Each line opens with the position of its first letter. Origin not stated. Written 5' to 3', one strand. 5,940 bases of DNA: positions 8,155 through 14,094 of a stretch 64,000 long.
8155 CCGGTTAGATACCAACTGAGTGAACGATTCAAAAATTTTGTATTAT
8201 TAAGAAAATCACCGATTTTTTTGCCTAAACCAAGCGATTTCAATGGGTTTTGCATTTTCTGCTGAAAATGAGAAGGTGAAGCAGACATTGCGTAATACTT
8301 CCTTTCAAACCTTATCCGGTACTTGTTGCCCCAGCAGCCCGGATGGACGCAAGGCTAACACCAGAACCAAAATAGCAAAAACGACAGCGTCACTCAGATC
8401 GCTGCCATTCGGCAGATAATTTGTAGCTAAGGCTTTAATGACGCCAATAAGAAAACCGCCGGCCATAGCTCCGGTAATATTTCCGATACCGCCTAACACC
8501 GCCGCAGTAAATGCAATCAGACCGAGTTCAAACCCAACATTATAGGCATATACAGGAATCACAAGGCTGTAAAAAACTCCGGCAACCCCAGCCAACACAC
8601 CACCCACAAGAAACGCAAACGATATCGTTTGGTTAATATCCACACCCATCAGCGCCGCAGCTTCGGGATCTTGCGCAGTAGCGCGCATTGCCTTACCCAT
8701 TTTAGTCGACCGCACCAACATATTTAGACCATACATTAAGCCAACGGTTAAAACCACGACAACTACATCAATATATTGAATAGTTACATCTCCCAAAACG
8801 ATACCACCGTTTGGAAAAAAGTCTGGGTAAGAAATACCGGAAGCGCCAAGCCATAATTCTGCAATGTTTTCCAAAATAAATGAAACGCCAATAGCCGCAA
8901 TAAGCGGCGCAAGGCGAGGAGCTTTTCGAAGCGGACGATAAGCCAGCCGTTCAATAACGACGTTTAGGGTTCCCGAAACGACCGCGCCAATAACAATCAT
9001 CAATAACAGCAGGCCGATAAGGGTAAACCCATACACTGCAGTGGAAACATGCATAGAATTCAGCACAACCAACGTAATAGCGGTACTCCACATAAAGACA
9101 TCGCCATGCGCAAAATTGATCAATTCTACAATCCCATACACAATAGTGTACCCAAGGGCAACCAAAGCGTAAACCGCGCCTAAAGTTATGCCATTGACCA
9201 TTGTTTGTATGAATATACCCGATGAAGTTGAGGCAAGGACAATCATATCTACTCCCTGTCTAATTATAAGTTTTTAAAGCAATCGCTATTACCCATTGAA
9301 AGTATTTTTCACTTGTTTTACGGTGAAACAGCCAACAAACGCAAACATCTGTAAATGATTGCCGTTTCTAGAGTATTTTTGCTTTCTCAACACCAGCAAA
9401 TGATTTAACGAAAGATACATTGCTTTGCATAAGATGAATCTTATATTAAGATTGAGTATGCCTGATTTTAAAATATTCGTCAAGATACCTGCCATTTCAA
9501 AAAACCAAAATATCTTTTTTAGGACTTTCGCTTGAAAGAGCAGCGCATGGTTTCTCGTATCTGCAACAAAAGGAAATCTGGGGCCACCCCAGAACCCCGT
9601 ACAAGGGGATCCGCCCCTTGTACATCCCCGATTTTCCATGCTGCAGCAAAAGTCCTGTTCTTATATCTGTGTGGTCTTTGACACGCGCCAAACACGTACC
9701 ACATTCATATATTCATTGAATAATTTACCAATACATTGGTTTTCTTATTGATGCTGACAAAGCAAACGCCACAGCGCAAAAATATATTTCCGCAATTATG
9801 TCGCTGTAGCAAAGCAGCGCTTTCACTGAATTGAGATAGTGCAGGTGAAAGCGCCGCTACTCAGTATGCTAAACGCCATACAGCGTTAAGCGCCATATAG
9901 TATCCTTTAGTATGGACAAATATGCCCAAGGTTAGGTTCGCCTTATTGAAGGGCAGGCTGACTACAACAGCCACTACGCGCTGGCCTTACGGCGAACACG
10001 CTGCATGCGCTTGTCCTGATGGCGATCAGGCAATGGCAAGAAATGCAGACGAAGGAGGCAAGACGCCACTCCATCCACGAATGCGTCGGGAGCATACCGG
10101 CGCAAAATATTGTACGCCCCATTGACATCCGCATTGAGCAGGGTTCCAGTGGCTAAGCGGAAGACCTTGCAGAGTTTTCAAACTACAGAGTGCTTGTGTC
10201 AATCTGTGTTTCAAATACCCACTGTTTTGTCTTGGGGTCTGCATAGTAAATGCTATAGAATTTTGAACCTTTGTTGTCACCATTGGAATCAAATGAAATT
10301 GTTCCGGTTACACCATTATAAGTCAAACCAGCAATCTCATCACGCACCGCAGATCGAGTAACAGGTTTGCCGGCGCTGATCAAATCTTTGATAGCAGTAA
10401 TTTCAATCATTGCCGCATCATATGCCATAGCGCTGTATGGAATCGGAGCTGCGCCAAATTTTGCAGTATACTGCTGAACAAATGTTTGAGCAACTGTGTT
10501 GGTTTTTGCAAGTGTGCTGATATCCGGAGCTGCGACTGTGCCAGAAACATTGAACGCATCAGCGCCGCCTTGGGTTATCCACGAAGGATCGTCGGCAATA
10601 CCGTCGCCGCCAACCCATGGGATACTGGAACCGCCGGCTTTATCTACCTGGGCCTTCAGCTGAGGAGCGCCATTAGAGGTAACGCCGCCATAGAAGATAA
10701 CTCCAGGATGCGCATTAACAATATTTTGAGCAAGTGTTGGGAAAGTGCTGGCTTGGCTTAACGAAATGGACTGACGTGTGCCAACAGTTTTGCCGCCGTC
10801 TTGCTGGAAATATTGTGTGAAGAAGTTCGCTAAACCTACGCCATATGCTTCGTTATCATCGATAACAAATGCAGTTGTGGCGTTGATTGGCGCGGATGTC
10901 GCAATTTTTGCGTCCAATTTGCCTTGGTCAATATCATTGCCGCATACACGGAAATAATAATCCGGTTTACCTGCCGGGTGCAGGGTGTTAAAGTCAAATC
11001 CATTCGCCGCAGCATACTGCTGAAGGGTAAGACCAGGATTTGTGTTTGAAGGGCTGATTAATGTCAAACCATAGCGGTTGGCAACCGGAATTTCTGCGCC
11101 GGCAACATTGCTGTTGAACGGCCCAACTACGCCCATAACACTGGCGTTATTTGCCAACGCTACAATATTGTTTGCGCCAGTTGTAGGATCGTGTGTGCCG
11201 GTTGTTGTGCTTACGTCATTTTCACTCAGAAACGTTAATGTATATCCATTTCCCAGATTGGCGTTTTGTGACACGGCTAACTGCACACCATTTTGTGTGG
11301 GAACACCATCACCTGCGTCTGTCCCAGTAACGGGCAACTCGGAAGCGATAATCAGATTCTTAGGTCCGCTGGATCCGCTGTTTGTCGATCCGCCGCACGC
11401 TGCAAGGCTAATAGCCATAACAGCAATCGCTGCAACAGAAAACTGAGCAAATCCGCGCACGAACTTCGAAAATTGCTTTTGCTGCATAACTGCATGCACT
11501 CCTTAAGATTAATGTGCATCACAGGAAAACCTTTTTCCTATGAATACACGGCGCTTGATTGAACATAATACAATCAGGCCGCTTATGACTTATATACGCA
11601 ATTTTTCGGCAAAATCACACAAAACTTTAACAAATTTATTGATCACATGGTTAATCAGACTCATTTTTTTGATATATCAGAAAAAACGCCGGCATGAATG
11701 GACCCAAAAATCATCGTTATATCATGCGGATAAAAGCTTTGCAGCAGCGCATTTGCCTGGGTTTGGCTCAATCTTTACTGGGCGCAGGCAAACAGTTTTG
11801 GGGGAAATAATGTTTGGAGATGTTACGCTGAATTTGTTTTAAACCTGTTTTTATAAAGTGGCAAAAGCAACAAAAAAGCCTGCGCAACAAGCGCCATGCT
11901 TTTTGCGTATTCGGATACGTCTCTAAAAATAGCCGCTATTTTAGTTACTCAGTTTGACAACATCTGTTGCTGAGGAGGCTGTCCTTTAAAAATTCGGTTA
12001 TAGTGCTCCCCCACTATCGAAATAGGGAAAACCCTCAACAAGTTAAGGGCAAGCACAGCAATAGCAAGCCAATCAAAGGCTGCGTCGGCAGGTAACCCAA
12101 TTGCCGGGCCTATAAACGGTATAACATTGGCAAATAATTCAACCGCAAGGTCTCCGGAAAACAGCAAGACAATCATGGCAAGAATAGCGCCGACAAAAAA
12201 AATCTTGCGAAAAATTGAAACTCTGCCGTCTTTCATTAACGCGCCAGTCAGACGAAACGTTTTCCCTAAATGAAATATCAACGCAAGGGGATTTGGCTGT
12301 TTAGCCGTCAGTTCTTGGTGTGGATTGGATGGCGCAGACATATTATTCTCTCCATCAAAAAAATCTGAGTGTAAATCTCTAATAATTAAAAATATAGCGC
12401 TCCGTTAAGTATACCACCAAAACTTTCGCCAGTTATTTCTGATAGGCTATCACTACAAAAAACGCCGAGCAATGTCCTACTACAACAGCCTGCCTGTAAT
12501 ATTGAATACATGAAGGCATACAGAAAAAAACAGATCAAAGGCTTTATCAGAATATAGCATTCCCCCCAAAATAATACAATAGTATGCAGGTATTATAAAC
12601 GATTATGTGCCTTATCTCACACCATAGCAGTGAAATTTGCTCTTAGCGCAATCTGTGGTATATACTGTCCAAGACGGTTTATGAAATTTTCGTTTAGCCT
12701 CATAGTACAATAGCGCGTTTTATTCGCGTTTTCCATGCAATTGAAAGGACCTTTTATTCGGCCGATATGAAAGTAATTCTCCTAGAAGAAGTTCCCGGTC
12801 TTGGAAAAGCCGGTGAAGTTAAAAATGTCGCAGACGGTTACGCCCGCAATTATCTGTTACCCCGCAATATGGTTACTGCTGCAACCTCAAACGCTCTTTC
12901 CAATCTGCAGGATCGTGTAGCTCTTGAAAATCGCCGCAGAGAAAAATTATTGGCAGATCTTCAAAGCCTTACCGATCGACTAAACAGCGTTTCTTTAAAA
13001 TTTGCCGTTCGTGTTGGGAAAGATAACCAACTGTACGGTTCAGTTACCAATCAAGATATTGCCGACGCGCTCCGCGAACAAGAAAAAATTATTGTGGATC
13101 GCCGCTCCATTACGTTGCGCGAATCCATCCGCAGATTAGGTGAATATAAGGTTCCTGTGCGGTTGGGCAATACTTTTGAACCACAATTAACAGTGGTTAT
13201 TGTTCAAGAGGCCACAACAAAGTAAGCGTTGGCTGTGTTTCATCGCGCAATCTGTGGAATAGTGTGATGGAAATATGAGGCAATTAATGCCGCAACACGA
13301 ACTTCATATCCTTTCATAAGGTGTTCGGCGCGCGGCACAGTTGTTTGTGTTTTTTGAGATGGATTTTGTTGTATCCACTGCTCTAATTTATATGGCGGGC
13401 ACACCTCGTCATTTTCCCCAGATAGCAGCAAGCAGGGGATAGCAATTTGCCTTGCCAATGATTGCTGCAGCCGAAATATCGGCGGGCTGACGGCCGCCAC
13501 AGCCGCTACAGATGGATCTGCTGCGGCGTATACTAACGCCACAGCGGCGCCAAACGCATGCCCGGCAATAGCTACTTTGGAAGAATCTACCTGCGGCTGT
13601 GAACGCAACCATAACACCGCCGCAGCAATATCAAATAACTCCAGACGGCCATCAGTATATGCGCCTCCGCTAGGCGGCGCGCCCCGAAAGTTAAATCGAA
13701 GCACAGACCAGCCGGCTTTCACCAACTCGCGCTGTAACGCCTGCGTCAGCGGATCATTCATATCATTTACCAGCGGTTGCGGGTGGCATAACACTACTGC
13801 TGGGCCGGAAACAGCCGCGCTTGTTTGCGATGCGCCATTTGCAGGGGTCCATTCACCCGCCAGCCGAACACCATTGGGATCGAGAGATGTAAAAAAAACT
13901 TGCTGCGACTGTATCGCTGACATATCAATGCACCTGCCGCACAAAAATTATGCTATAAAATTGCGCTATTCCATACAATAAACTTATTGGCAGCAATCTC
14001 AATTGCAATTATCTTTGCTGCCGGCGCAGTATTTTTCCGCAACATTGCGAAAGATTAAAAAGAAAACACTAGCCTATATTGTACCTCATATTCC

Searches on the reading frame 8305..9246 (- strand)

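Call 8: search_protein_families(library=pfam, proteins=[window:8305-9246:-])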
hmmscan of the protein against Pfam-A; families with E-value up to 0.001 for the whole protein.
window:8305-9246:- (313 aa): 1 family
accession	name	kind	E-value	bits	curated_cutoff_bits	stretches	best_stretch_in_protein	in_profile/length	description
PF02653.21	BPD_transp_2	-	4.1e-46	157.7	26.8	1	16-297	2-269/269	Branched-chain amino acid transport system / permease component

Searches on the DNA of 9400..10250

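Call 60: search_rna_families(source=window, start=9400, end=10250, threshold=evalue, max_evalue=5)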
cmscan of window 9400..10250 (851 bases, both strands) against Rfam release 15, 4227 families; matches with E-value up to 5: 6.
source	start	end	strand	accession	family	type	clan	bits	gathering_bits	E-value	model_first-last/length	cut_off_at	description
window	9702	9784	-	RF03161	S15-Flavobacteria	Cis-reg; leader;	CL00121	21.9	46.5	3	1-66/66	no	S15-Flavobacteria ribosomal protein leader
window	9495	9538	-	RF01334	CRISPR-DR21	Gene; CRISPR;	-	21.2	48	0.62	1-37/37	no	CRISPR RNA direct repeat element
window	9571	9598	-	RF01792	eiav_FSE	Cis-reg; frameshift_element;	-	20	40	0.039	1-35/35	no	ribosomal frameshift site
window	9562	9643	-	RF00659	mir-365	Gene; miRNA;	-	20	62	0.31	1-86/86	no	mir-365 microRNA precursor family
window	9556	9635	-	RF02937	Clostridiales-2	Gene; sRNA;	-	15.5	58.6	1.2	1-82/82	no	Clostridiales-2 RNA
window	9483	9519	+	RF02359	MS2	Cis-reg;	-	13.9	40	2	1-36/36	no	Bacteriophage MS2 operator hairpin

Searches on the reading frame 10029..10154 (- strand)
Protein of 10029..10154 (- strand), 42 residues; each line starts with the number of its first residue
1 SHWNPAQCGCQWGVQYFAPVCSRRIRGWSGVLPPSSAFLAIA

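Call 88: search_dna_similar(query=window:10029-10154:-, collection=plasmids, mode=protein, max_evalue=10, max_rows=5)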
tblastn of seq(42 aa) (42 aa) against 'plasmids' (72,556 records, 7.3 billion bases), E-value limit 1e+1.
Records with a match: 8; places in all: 8; records where one place covers at least 80% of the query: 2.
Best place of each record, by identity: 60-80% 1; <60% 7.
By first word of the organism name: Agrobacterium 1; Halomarina 1; Paraburkholderia 1; Janthinobacterium 1; Rhizobium 1; Aminobacter 1; Ensifer 1; Vibrio 1.
By predicted mobility (MOB-suite, as given by PLSDB): non-mobilizable 5; conjugative 3.
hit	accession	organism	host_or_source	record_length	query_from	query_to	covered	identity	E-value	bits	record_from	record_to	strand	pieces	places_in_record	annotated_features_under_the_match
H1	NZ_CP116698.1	Agrobacterium tumefaciens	Clematis,cell culture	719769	4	41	90%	44.7%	7e+0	30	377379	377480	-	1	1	TraH family protein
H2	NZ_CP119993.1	Halomarina sp. PSR21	cell culture,saline soil from Tarim ...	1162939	13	41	69%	51.7%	7e+0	30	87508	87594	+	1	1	record has no annotation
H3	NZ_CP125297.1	Paraburkholderia sabiae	Mimosa caesalpiniifolia,cell ...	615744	10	38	69%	44.8%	7e+0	30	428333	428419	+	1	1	tyrosine-type recombinase/integrase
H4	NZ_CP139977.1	Janthinobacterium lividum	-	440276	4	38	83%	37.1%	3e+0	31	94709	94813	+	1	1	fimbria/pilus outer membrane usher protein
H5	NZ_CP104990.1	Rhizobium sp. CC-CFT758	cell culture,agricultural soil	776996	11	42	76%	40.6%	9e+0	29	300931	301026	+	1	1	hypothetical protein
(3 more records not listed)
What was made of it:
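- Tried and rejected: Call 88 used a wrong reading frame for the TnpB remnant and should be ignored.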

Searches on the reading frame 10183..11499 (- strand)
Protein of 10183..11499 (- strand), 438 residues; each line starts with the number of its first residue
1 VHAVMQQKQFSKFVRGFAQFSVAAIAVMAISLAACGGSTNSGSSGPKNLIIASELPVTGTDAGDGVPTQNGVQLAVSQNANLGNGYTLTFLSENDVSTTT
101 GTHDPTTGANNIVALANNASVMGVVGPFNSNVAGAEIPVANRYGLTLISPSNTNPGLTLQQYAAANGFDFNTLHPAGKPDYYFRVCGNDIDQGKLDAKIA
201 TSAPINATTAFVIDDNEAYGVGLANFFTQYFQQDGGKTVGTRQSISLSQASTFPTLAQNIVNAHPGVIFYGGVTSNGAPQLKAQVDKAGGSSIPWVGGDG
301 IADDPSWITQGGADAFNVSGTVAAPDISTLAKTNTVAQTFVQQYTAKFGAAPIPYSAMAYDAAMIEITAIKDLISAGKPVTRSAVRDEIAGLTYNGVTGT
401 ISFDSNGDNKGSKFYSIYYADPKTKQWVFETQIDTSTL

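Call 8: search_protein_families(library=pfam, proteins=[window:10183-11499:-])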
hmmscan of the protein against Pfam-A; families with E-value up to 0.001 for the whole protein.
window:10183-11499:- (438 aa): 2 families
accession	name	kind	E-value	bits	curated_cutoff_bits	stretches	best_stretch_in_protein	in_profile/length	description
PF13458.12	Peripla_BP_6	-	3.1e-24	86.7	31.7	1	55-415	8-333/343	Periplasmic binding protein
PF01094.35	ANF_receptor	-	6.2e-16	58.8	25.4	1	72-411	6-342/353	Receptor family ligand binding region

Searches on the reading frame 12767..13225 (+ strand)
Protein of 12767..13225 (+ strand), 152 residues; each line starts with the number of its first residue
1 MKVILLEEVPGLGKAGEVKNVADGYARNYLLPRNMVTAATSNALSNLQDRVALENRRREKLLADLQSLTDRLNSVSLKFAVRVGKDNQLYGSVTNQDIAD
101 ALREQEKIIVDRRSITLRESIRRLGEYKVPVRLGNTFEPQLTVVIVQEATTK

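Call 9: search_protein_families(library=pfam, proteins=[window:12767-13225:+])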
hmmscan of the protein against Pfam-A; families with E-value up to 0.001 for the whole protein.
window:12767-13225:+ (152 aa): 2 families
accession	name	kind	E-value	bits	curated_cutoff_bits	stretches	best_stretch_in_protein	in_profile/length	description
PF03948.19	Ribosomal_L9_C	-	5.8e-23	81.6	23.2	1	64-146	2-85/86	Ribosomal protein L9, C-terminal domain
PF01281.25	Ribosomal_L9_N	-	9.1e-21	73.6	20.7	1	1-46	1-46/47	Ribosomal protein L9, N-terminal domain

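Call 11: find_encoding_contigs(protein=window:12767-13225:+, flank=10000, max_places=6)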
Protein window:12767-13225:+ (152 aa): 4 contigs read that carry it; 4 places shown.
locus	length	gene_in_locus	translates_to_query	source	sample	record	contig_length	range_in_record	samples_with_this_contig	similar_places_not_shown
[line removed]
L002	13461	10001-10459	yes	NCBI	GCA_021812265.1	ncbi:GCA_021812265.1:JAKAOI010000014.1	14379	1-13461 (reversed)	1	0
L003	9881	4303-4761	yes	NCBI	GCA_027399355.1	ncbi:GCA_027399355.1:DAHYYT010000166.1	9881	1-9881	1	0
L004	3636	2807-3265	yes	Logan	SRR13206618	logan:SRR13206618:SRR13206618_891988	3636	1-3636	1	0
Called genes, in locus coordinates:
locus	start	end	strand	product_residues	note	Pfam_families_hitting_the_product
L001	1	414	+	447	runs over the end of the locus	-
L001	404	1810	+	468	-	PF13559:DUF4129 (faint)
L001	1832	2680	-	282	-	PF04909:Amidohydro_2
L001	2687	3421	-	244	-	PF00005:ABC_tran, PF13304:AAA_21 (faint)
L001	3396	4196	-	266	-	PF00005:ABC_tran, PF12399:BCA_ABC_TP_C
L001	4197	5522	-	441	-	PF02653:BPD_transp_2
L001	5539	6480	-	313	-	PF02653:BPD_transp_2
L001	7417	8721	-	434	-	PF13458:Peripla_BP_6, PF01094:ANF_receptor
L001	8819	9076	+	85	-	-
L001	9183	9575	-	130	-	-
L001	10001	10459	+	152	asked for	PF01281:Ribosomal_L9_N, PF03948:Ribosomal_L9_C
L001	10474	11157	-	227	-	PF02129:Peptidase_S15, PF00561:Abhydrolase_1, PF20408:Abhydrolase_11 (weak), PF00326:Peptidase_S9 (faint), PF12146:Hydrolase_4 (faint), PF01738:DLH, PF08840:BAAT_C (weak), PF12740:PETase (weak), +1 more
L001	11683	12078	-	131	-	-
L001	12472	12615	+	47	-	-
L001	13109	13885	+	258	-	-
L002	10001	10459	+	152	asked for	PF01281:Ribosomal_L9_N, PF03948:Ribosomal_L9_C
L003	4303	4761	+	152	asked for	PF01281:Ribosomal_L9_N, PF03948:Ribosomal_L9_C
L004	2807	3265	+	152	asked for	PF01281:Ribosomal_L9_N, PF03948:Ribosomal_L9_C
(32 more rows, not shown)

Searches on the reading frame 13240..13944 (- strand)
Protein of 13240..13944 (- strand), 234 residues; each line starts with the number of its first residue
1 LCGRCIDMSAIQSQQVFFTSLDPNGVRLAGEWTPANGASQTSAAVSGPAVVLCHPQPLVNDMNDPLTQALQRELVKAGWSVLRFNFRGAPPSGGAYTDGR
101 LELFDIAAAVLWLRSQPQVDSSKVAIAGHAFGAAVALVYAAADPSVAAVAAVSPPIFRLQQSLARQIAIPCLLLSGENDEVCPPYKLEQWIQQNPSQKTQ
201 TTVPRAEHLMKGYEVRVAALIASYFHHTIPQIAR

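Call 9: search_protein_families(library=pfam, proteins=[window:13240-13944:-])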
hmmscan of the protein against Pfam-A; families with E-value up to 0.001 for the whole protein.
window:13240-13944:- (234 aa): 11 families
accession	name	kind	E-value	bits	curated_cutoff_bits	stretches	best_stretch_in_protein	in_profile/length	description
PF00561.26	Abhydrolase_1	-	1.1e-12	48.6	25.8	1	48-154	1-102/245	alpha/beta hydrolase fold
PF12146.15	Hydrolase_4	-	5.2e-12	46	27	2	68-160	21-114/239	Serine aminopeptidase, S33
PF01738.24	DLH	-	3.9e-11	43.4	21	1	105-192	80-167/217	Dienelactone hydrolase family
PF02129.25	Peptidase_S15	-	3.6e-10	40.4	23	1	48-155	20-129/262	X-Pro dipeptidyl-peptidase (S15 family)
PF00326.27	Peptidase_S9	-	4.6e-08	33.2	22.6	1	75-159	11-101/213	Prolyl oligopeptidase family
PF20408.4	Abhydrolase_11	-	4.2e-07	30.3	27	1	61-210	14-167/193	Alpha/beta hydrolase domain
PF05448.18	AXE1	-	1.9e-06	27.3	21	1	104-154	158-208/321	Acetyl xylan esterase (AXE1)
PF12740.14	PETase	-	7.9e-06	25.9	28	1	117-187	120-187/263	PET hydrolase-like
PF08840.17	BAAT_C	-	1.4e-05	25.7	20.9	1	108-181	8-82/210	BAAT / Acyl-CoA thioester hydrolase C terminal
PF12697.13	Abhydrolase_6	-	0.00014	23.1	26.3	0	70-160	20-99/217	Alpha/beta hydrolase family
PF03403.19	PAF-AH_p_II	-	0.00039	19.5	20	1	117-178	216-277/372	Platelet-activating factor acetylhydrolase, isoform II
